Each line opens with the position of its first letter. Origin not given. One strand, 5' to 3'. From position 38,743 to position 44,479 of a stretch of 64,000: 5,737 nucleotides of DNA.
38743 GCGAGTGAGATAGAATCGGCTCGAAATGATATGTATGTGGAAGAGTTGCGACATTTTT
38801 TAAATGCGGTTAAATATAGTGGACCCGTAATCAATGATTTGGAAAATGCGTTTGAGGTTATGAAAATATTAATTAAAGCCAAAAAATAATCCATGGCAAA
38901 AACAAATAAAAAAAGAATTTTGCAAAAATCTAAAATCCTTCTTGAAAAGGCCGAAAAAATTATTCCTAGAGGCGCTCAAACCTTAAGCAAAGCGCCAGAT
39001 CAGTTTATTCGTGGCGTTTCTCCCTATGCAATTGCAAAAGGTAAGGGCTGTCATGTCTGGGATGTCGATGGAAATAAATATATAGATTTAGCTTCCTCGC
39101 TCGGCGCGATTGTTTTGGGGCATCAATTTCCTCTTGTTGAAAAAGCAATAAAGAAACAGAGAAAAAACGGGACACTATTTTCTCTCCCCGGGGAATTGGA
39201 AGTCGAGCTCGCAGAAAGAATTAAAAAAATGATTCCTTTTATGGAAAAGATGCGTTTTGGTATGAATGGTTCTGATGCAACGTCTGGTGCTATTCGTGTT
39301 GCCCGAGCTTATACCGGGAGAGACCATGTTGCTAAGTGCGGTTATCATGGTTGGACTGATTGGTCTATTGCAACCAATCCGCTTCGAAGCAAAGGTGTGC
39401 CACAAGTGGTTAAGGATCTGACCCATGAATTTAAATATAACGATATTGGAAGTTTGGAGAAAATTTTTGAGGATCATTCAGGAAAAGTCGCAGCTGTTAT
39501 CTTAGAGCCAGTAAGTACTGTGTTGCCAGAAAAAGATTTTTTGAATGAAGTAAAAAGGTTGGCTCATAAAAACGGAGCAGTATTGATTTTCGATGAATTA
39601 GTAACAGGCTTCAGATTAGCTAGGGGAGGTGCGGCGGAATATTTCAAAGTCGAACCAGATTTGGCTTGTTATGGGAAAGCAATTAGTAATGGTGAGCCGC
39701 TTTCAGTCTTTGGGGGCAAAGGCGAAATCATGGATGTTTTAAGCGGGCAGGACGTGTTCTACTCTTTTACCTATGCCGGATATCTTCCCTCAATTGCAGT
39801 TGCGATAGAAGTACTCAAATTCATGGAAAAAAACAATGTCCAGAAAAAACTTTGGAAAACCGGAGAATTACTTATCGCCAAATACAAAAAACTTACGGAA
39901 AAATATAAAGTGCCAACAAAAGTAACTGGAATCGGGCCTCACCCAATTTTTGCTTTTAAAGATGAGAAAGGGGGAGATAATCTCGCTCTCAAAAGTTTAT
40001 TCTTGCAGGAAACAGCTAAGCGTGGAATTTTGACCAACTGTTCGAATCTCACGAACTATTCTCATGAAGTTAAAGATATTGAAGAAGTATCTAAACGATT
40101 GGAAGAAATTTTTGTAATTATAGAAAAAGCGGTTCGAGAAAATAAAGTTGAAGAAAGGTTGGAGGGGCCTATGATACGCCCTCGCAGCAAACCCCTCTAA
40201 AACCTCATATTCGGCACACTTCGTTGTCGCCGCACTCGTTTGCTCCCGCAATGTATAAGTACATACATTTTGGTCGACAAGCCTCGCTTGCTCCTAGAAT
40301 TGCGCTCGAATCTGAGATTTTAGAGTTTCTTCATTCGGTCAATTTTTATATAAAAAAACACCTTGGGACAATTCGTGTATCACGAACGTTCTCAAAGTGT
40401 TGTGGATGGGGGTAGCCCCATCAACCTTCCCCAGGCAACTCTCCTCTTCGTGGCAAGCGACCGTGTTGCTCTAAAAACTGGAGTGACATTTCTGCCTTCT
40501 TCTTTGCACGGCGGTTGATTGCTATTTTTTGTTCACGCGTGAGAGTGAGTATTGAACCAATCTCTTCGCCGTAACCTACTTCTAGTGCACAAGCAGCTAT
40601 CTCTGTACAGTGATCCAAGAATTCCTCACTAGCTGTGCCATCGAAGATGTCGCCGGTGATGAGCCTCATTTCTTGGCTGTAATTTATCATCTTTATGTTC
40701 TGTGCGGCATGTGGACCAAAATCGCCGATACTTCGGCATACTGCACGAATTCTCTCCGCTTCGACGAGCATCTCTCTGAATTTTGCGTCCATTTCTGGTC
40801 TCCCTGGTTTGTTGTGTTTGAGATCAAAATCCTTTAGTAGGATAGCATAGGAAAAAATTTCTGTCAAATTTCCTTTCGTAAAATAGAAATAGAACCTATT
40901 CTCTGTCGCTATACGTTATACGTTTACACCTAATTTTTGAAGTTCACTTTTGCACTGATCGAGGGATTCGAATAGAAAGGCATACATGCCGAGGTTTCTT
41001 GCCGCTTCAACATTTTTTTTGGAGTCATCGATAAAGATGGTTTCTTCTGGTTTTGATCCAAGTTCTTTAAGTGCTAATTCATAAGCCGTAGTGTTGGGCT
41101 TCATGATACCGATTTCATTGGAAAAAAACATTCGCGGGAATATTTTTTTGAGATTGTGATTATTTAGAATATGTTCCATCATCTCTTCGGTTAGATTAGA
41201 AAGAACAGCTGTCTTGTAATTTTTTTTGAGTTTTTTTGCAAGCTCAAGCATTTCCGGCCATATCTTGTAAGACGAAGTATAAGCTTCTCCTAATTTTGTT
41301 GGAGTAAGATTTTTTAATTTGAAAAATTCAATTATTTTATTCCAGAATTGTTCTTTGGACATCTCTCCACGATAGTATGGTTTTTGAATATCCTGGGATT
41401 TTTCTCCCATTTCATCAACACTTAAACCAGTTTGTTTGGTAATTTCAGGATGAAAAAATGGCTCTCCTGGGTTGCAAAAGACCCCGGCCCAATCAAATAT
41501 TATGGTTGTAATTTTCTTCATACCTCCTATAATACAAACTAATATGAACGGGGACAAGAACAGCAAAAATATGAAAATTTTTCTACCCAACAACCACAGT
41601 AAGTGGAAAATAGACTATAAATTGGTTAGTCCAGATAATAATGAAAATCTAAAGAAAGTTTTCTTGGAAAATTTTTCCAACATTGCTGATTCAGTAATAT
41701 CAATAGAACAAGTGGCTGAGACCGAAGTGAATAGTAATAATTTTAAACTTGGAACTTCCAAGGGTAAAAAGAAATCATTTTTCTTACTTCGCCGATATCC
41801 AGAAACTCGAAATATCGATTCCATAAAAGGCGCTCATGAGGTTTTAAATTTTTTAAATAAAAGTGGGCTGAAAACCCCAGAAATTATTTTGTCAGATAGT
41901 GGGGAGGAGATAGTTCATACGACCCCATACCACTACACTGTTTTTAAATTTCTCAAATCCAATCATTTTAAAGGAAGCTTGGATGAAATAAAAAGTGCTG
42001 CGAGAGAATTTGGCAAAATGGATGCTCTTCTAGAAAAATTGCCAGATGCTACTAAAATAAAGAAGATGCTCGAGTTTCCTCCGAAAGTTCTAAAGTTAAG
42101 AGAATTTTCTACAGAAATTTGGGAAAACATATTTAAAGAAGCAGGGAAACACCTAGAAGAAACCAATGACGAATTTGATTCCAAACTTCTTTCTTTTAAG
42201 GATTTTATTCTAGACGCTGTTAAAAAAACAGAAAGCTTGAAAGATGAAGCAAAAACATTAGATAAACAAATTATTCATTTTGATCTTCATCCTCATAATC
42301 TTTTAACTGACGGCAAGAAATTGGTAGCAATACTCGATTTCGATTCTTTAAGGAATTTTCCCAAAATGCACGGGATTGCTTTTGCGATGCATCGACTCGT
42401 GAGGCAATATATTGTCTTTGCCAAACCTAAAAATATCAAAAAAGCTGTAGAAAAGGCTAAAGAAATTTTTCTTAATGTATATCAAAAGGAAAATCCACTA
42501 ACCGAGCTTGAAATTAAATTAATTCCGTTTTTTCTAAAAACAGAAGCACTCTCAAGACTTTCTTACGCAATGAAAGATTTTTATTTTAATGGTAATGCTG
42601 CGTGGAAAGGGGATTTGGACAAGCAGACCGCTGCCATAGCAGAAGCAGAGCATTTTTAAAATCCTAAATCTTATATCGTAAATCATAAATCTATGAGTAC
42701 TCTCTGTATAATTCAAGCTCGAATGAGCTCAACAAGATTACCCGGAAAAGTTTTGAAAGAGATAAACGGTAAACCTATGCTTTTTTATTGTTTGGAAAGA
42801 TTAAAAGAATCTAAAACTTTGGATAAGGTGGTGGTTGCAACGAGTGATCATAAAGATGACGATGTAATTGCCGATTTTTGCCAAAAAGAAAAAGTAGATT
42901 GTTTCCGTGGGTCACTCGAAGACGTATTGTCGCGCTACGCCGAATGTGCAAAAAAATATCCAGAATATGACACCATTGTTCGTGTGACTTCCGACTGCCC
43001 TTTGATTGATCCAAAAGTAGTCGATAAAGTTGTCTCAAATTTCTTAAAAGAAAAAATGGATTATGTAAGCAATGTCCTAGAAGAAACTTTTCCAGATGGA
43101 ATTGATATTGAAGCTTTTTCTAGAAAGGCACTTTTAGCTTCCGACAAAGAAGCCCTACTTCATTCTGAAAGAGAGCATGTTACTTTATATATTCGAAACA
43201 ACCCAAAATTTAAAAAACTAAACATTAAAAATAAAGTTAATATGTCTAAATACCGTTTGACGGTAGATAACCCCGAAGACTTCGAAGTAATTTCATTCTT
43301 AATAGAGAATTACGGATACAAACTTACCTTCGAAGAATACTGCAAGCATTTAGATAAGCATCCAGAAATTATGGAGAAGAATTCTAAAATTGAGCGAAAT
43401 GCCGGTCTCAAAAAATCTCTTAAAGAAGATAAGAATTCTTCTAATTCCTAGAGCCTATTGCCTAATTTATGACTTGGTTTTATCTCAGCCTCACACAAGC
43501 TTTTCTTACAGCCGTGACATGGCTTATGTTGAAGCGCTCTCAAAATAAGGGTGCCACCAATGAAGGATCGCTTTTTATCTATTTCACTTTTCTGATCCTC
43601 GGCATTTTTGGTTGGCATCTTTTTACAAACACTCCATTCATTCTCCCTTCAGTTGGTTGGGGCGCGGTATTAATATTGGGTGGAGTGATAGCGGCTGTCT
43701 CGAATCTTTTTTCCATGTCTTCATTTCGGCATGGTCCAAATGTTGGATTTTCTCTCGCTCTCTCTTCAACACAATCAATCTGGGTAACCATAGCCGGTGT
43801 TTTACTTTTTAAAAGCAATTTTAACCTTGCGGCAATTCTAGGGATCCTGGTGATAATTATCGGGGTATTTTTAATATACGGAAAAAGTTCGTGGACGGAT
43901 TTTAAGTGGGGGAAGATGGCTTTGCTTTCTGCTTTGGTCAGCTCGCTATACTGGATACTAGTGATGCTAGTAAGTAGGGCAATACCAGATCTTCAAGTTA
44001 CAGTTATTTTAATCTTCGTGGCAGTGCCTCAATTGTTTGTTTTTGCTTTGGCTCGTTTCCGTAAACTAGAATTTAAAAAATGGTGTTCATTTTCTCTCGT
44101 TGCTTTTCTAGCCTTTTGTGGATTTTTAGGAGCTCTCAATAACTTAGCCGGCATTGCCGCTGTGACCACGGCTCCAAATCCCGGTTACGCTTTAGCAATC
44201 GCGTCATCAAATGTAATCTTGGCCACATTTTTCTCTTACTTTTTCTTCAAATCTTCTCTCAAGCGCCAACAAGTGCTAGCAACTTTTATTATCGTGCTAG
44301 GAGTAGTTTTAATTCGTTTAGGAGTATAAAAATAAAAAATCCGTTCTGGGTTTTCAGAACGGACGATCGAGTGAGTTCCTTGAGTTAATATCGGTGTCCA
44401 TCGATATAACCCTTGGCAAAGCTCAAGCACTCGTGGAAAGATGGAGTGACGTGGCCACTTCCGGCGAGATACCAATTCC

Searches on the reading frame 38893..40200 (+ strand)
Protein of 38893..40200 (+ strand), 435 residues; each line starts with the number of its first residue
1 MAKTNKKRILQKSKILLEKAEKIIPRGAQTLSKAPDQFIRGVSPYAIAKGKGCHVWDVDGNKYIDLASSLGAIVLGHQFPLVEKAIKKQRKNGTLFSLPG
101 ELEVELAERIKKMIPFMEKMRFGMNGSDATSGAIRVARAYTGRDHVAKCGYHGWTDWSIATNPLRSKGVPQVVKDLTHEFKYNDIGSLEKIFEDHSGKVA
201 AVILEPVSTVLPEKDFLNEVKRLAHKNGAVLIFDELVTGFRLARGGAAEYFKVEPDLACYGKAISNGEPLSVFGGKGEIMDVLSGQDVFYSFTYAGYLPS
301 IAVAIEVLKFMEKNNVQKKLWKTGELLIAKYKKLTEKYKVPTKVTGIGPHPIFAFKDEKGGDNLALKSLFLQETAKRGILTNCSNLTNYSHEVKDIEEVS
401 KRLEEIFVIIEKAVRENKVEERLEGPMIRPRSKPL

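Call 4: search_protein_families(library=pfam, proteins=[window:38893-40200:+])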
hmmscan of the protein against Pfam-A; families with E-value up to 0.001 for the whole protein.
window:38893-40200:+ (435 aa): 1 family
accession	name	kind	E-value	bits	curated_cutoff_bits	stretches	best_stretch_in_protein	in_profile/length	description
PF00202.27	Aminotran_3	-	8e-53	180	30.5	1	44-380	10-370/403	Aminotransferase class-III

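Call 6: search_protein_families(library=ncbifam, proteins=[window:38893-40200:+])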
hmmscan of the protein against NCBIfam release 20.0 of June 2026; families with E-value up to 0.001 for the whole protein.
window:38893-40200:+ (435 aa): 70 families (the best 25 are shown)
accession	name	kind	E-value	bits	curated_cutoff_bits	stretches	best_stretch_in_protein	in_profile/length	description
NF004856.0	PRK06209.1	equivalog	1.4e-108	363.3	486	1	7-430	5-435/450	glutamate-1-semialdehyde 2,1-aminomutase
NF041362.1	GntE_guanitoxin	equivalog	9.9e-87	291.2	525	1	10-397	5-423/426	guanitoxin biosynthesis PLP-dependent transaminase GntE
NF000818.0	PRK00062.1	subfamily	1.5e-83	280.9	398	1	11-359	4-365/429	glutamate-1-semialdehyde 2,1-aminomutase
TIGR00713.1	hemL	equivalog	2.2e-81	273.7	527.3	1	12-398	1-411/423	glutamate-1-semialdehyde 2,1-aminomutase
NF009055.0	PRK12389.1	equivalog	2.6e-72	243.8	637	1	11-348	4-355/431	glutamate-1-semialdehyde 2,1-aminomutase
NF004426.0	PRK05769.1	equivalog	8.1e-47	160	552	2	190-381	210-405/441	acetyl ornithine aminotransferase family protein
NF001864.0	PRK00615.1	equivalog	3.9e-45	154.2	706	1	10-356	4-364/433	glutamate-1-semialdehyde aminotransferase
TIGR00707.1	argD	subfamily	3.1e-44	151.3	410.05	1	44-357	10-331/381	acetylornithine/succinylornithine family transaminase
NF005993.0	PRK08117.1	subfamily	1e-43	149.6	574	2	183-416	190-429/433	aspartate aminotransferase family protein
NF006228.0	PRK08360.1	equivalog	4.3e-42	144.3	608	1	20-348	3-357/443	aspartate aminotransferase family protein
NF005376.0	PRK06918.1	equivalog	5.7e-42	143.6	676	2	196-416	217-443/451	4-aminobutyrate--2-oxoglutarate transaminase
NF004718.0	PRK06062.1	subfamily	8.2e-38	130.1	472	2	42-160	37-160/454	hypothetical protein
TIGR00700.1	GABAtrnsam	equivalog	9e-38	129.9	506.65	2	188-372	185-374/420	4-aminobutyrate--2-oxoglutarate transaminase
TIGR01885.1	Orn_aminotrans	equivalog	7.2e-37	127.1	378.4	1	44-349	20-339/402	ornithine--oxo-acid transaminase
NF049976.1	AmadipTransam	equivalog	8.1e-37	127.1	650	1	41-384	12-381/416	2-aminoadipate transaminase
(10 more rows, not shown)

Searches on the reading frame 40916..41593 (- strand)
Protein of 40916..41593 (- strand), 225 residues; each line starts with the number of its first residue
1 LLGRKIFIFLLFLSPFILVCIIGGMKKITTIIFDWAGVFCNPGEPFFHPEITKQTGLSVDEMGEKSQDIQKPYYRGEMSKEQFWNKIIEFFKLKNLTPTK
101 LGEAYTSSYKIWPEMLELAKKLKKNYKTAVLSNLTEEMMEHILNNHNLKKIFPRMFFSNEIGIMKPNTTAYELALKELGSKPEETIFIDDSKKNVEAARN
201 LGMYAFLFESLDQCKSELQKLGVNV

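Call 18: search_protein_families(library=ncbifam, proteins=[window:40916-41593:-])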
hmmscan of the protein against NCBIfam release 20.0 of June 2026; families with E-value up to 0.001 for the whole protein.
window:40916-41593:- (225 aa): 28 families (the best 25 are shown)
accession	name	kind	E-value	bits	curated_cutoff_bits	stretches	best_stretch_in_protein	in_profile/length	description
TIGR02247.1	HAD-1A3-hyp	subfamily_domain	1.8e-20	73.5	125.4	1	28-221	2-208/211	epoxide hydrolase N-terminal domain-like phosphatase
TIGR02252.1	DREG-2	subfamily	3.3e-17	62.9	155.2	1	70-207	54-203/203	HAD hydrolase, REG-2-like, family IA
TIGR01428.1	HAD_type_II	equivalog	2.8e-15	56.9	125.4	1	107-205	88-187/197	haloacid dehalogenase type II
TIGR01509.1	HAD-SF-IA-v3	subfamily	4.6e-15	56.1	29.4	1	104-207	59-153/154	HAD-IA family hydrolase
TIGR02254.1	YjjG_YfnB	equivalog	1.9e-14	53.7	159.9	1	71-214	51-202/223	YjjG family noncanonical pyrimidine nucleotidase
NF006991.0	PRK09456.1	equivalog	9.8e-14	51.5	295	1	72-207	46-183/199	glucose-1-phosphatase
TIGR02253.1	CTE7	subfamily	2.2e-13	50.5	169.75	1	86-215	68-201/221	TIGR02253 family HAD-type hydrolase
TIGR01993.1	Pyr-5-nucltdase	equivalog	6.8e-13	48.8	142.9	1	113-205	87-180/183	pyrimidine 5'-nucleotidase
NF009695.0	PRK13222.1-2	equivalog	4.7e-11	42.6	225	1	107-206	91-191/226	phosphoglycolate phosphatase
NF009804.0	PRK13288.1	equivalog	4.3e-10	39.4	218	1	116-203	88-176/215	pyrophosphatase PpaX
NF053830.1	RUBPPhHalo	equivalog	5.5e-09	36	330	1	101-214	90-209/234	ribulose-1,5-bisphosphate 5-phosphatase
NF006976.0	PRK09449.1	equivalog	1.3e-08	34.7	183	1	96-211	77-198/225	pyrimidine 5'-nucleotidase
TIGR01549.1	HAD-SF-IA-v1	subfamily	2.3e-08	34.6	23.3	1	105-202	57-149/149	HAD-IA family hydrolase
TIGR02009.1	PGMB-YQAB-SF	subfamily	3.1e-08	34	153.35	1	79-206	60-184/186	beta-phosphoglucomutase family hydrolase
TIGR01990.1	bPGM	equivalog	1.1e-07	32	189.4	1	86-205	66-183/187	beta-phosphoglucomutase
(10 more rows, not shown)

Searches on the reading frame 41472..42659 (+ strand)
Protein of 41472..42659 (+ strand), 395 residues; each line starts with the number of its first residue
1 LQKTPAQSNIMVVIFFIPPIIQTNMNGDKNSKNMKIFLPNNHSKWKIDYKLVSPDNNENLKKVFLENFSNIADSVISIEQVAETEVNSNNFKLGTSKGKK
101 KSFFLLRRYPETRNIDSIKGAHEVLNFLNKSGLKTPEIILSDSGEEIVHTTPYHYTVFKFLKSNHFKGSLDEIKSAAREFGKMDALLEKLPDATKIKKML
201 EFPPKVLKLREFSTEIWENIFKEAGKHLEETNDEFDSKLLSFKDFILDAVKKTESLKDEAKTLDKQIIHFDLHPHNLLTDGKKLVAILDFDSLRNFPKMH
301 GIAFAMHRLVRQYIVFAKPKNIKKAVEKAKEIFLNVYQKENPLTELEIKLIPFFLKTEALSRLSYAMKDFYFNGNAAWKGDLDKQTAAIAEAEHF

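Call 4: search_protein_families(library=pfam, proteins=[window:41472-42659:+])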
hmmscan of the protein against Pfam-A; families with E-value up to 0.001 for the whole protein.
window:41472-42659:+ (395 aa): 1 family
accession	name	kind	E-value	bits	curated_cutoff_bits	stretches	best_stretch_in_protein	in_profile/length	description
PF01636.29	APH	-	3.6e-17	63.4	23.2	1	88-294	10-198/239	Phosphotransferase enzyme family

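Call 6: search_protein_families(library=ncbifam, proteins=[window:41472-42659:+])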
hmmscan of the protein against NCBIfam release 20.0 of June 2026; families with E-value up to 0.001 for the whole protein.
window:41472-42659:+ (395 aa): 3 families
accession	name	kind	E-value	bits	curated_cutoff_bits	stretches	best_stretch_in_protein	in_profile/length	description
NF003558.0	PRK05231.1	equivalog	1.1e-10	41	271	1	73-369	22-284/322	homoserine kinase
TIGR00938.1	thrB_alt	equivalog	2.1e-08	33.9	255.9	1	64-373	15-287/307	homoserine kinase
NF002475.0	PRK01723.1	equivalog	3.6e-05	22.9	142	1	264-340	161-238/241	3-deoxy-D-manno-octulosonic acid kinase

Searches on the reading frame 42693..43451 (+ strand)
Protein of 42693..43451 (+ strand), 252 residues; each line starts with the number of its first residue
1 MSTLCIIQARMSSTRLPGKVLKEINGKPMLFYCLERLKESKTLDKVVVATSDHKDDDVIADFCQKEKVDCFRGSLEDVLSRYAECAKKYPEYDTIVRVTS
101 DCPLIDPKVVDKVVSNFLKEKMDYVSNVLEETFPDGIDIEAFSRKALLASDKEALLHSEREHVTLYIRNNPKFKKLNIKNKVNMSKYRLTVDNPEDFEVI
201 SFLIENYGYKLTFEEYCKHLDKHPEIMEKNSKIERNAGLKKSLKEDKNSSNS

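Call 4: search_protein_families(library=pfam, proteins=[window:42693-43451:+])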
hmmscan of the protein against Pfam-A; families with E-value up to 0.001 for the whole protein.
window:42693-43451:+ (252 aa): 2 families
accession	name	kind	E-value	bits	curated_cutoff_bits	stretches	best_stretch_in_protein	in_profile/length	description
PF02348.25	CTP_transf_3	-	2.3e-40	139.1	22.6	1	5-209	2-182/217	Cytidylyltransferase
PF12804.13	NTP_transf_3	-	2.4e-07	31.5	27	1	18-126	15-120/160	MobA-like NTP transferase domain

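Call 6: search_protein_families(library=ncbifam, proteins=[window:42693-43451:+])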
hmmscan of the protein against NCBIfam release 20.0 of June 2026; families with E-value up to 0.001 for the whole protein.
window:42693-43451:+ (252 aa): 19 families
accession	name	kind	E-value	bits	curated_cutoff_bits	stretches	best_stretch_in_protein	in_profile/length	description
NF003952.0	PRK05450.1-5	subfamily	8.2e-25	87.4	193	1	1-161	1-159/250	3-deoxy-manno-octulosonate cytidylyltransferase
NF009905.0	PRK13368.1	subfamily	1.1e-24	87.1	255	1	1-174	1-169/243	3-deoxy-manno-octulosonate cytidylyltransferase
NF003950.0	PRK05450.1-3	subfamily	6.2e-20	71.6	234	1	1-159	1-159/248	3-deoxy-manno-octulosonate cytidylyltransferase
TIGR00466.1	kdsB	equivalog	1e-18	67.6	155.2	1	1-128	1-127/241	3-deoxy-manno-octulosonate cytidylyltransferase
NF003948.0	PRK05450.1-1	equivalog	1.6e-16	60.3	281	1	1-130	4-133/248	3-deoxy-manno-octulosonate cytidylyltransferase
TIGR03584.1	PseF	equivalog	3.4e-12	46.5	205.7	1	4-134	1-137/222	pseudaminic acid cytidylyltransferase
TIGR00454.1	TIGR00454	hypoth_equivalog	1.2e-08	35.1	174.7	1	14-132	12-129/183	TIGR00454 family protein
NF001457.0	PRK00317.1-3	equivalog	1.9e-08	34.1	164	1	18-200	18-193/200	molybdenum cofactor guanylyltransferase MobA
NF045495.1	AdoCbiPCobY_Meth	equivalog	3.1e-07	30.1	250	1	13-120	11-122/195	adenosylcobinamide-phosphate guanylyltransferase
TIGR03310.1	matur_MocA_YgfJ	equivalog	6.2e-06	26.3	186.45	1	5-136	2-134/188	molybdenum cofactor cytidylyltransferase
TIGR01173.1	glmU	equivalog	2.6e-05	23.3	366.85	1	10-122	13-122/452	bifunctional UDP-N-acetylglucosamine diphosphorylase/glucosamine-1-phosphate N-acetyltransferase GlmU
NF010933.0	PRK14353.1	equivalog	3.8e-05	22.5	505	1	9-117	17-124/453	bifunctional UDP-N-acetylglucosamine diphosphorylase/glucosamine-1-phosphate N-acetyltransferase GlmU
NF001183.0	PRK00155.1-3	subfamily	9.2e-05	21.8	166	1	9-115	13-127/237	D-ribitol-5-phosphate cytidylyltransferase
NF010939.0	PRK14359.1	equivalog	0.00011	20.9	592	1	9-116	14-117/430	bifunctional UDP-N-acetylglucosamine diphosphorylase/glucosamine-1-phosphate N-acetyltransferase GlmU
TIGR02665.1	molyb_mobA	equivalog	0.00024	21.2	151.85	1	13-125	11-121/186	molybdenum cofactor guanylyltransferase MobA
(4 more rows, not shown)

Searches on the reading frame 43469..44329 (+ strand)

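Call 4: search_protein_families(library=pfam, proteins=[window:43469-44329:+])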
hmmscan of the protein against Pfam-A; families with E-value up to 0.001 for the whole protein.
window:43469-44329:+ (286 aa): 1 family
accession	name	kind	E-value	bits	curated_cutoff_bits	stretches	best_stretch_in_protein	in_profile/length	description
PF00892.27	EamA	-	3.4e-17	63.4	28.2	2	150-283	6-134/135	EamA-like transporter family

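Call 6: search_protein_families(library=ncbifam, proteins=[window:43469-44329:+])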
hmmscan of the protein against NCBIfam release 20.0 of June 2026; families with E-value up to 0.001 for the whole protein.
window:43469-44329:+ (286 aa): 4 families
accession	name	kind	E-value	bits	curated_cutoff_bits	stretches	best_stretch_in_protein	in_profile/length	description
TIGR03340.1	phn_DUF6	hypoth_equivalog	3.7e-10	40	288.15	1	14-282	12-281/281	phosphonate utilization associated putative membrane protein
TIGR00950.1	2A78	equivalog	1e-06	28.4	230.2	1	30-171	14-149/264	carboxylate/amino acid/amine transporter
NF051481.1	EbrA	exception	1.3e-06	28.7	160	0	94-136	59-102/104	SMR family multidrug efflux transporter EbrA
NF033469.1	SMR_qac_bcrB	exception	0.00069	20.2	205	1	69-135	33-100/105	quaternary ammonium compound efflux SMR transporter BcrB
